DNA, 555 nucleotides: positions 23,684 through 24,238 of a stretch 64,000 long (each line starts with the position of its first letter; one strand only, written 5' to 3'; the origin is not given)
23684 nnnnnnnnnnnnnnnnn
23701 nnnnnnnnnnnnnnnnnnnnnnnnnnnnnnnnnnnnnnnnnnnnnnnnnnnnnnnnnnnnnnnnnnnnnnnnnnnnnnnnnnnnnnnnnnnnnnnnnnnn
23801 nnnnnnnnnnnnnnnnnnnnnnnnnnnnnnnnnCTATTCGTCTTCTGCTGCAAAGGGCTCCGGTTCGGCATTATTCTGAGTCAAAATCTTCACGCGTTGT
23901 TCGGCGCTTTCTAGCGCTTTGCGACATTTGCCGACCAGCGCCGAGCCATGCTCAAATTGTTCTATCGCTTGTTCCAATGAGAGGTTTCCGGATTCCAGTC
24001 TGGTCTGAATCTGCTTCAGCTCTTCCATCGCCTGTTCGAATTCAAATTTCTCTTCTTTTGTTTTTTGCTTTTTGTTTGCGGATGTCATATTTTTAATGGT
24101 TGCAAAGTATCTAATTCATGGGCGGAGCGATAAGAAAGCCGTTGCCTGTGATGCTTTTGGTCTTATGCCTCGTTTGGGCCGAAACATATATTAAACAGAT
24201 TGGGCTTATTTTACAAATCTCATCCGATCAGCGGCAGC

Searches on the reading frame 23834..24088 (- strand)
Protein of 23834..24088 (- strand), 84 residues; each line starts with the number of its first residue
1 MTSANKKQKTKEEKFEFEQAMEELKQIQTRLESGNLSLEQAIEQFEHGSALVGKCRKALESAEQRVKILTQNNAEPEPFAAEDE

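Call 86: search_protein_families(library=pfam, proteins=[window:23834-24088:-], max_evalue=0.00001)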
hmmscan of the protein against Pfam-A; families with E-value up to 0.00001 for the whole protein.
window:23834-24088:- (84 aa): 1 family
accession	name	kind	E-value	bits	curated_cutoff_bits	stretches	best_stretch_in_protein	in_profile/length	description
PF02609.21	Exonuc_VII_S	-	1.1e-18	67.4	24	1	17-68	1-52/52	Exonuclease VII small subunit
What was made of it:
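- The Exonuclease VII small subunit gene is present (23834-24088, call 86).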
